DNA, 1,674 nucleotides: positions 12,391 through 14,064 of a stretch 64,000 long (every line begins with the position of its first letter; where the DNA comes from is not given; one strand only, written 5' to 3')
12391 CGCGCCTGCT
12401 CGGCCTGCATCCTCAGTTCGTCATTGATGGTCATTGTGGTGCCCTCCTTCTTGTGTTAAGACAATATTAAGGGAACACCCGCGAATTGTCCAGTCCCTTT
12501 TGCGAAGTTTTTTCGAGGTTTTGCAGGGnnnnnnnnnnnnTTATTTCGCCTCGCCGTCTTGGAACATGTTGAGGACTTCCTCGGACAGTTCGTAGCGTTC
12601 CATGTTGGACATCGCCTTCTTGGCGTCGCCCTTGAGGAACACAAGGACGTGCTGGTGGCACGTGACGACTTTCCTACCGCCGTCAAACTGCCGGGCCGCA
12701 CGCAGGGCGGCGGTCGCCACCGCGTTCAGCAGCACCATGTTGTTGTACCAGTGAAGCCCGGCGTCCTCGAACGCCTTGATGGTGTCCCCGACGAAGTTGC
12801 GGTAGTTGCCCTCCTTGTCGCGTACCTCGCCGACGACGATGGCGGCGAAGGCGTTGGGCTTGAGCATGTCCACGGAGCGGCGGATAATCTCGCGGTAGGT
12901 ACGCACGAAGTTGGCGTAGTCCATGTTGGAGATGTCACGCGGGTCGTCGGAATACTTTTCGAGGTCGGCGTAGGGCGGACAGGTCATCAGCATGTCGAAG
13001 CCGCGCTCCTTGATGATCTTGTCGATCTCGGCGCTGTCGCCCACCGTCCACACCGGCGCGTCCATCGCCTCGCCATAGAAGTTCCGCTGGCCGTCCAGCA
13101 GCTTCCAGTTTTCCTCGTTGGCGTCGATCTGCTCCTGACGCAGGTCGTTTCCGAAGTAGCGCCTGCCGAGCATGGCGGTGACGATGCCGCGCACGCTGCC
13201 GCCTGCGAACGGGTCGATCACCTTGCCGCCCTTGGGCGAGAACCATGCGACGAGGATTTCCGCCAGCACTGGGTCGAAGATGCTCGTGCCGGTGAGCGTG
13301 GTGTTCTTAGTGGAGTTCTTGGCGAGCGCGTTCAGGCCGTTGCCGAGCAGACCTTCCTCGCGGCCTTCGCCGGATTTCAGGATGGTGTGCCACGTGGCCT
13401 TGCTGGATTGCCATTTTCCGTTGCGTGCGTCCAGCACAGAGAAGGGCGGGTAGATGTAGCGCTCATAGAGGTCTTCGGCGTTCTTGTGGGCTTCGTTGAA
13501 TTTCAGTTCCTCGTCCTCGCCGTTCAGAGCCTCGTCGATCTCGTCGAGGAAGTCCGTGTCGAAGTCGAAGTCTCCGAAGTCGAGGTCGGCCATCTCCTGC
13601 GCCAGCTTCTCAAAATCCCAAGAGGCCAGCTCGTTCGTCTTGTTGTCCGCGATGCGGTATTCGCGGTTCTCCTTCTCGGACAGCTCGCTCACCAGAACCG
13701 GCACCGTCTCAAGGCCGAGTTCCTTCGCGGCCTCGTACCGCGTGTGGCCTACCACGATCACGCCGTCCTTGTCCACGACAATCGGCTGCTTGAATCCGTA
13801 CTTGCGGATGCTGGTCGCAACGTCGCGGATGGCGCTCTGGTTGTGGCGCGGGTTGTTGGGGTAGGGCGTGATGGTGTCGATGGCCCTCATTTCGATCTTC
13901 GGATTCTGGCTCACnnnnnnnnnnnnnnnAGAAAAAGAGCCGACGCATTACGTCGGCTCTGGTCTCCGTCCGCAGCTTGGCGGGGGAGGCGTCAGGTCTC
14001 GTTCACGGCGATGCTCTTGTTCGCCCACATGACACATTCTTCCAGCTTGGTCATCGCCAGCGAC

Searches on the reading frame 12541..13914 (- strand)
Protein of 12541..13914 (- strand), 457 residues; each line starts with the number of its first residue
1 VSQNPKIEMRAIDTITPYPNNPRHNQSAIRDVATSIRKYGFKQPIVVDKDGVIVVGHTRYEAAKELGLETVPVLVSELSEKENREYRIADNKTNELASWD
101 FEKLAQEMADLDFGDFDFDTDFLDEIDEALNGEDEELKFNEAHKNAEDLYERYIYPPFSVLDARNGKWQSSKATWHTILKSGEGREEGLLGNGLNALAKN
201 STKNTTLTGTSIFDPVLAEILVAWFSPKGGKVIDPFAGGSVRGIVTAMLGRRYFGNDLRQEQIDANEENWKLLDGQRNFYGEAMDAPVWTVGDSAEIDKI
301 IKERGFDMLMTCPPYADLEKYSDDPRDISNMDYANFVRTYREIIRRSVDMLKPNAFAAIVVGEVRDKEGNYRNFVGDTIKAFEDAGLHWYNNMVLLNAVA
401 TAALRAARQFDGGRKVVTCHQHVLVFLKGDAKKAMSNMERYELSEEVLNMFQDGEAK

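Call 11: search_protein_families(library=phrogs, proteins=[window:12541-13914:-], max_evalue=0.00001)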
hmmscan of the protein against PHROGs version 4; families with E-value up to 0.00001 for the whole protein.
window:12541-13914:- (457 aa): 20 families
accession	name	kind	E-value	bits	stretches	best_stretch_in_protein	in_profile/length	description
phrog_498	-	other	1.7e-125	421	2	203-450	352-618/633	DNA methyltransferase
phrog_12517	-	unknown function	5.8e-94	315.8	1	147-437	28-310/316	-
phrog_620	-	DNA, RNA and nucleotide metabolism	1.2e-47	163.8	1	1-138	3-146/217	ParB-like partition protein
phrog_15396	-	DNA, RNA and nucleotide metabolism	5.7e-35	122.4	1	6-180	3-195/258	ParB-like partition nuclease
phrog_930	-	DNA, RNA and nucleotide metabolism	1.9e-31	110.7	1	3-127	3-128/223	ParB-like partition protein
phrog_8071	-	DNA, RNA and nucleotide metabolism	1.9e-30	107.4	1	3-142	3-146/389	ParB-like partition protein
phrog_940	-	DNA, RNA and nucleotide metabolism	2.1e-28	100.6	1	6-147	5-149/388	nuclease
phrog_9353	-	unknown function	4.5e-26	93.2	1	13-149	17-158/245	-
phrog_18056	-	DNA, RNA and nucleotide metabolism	1.6e-22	81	1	6-94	2-91/387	ParB-like partition nuclease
phrog_4715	-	DNA, RNA and nucleotide metabolism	1.7e-21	77.3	1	2-110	142-257/630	ParB-like partition protein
phrog_723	-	DNA, RNA and nucleotide metabolism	1.4e-20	75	1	7-145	13-158/223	ParB-like partition protein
phrog_6218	-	DNA, RNA and nucleotide metabolism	3.4e-16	60.5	1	14-92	12-97/506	ParB-like partition protein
phrog_3264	-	DNA, RNA and nucleotide metabolism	5.9e-10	40.3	1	12-101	54-149/337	ParB-like partition protein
phrog_5475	-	unknown function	1.2e-09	38.5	1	12-95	8-90/458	-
phrog_26377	-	DNA, RNA and nucleotide metabolism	1.2e-08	35.8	1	32-84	33-85/326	ParB-like partition protein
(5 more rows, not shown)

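Call 90: find_related_loci(query=window:12541-13914:-, collection=viral_contigs, flank=8000)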
Query window:12541-13914:- (457 aa) in viral_contigs; peptide patterns used: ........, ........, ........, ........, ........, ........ (x = any residue, [..] = any of these).
88 stretches matched a pattern; 79 encode a relative of the query (tblastn E <= 1e-3); 79 distinct loci.
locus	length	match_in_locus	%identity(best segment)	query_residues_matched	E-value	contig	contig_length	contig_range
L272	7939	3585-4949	95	1-455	0e+0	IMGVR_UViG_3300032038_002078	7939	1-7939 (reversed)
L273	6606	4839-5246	90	1-136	3e-66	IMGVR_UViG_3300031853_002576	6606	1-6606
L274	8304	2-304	46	21-119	5e-19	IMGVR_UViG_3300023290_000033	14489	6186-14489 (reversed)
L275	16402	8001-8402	43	12-142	1e-16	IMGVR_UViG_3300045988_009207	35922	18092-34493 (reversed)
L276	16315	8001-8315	43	12-114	3e-16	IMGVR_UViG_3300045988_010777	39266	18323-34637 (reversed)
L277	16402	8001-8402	43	12-142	3e-16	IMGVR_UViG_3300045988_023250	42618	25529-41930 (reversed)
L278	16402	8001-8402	43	12-142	3e-16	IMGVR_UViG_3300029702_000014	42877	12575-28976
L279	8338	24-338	43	12-114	3e-16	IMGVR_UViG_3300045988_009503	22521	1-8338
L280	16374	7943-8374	42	1-142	4e-16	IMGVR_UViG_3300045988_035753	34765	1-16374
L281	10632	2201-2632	42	1-142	4e-16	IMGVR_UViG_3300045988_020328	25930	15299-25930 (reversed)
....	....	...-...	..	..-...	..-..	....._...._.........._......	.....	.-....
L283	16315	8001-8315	42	12-114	8e-16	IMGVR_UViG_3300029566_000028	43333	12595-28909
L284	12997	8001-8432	41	1-142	7e-16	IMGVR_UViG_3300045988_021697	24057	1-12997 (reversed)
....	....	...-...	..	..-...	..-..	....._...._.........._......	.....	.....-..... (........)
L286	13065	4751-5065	42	12-114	1e-15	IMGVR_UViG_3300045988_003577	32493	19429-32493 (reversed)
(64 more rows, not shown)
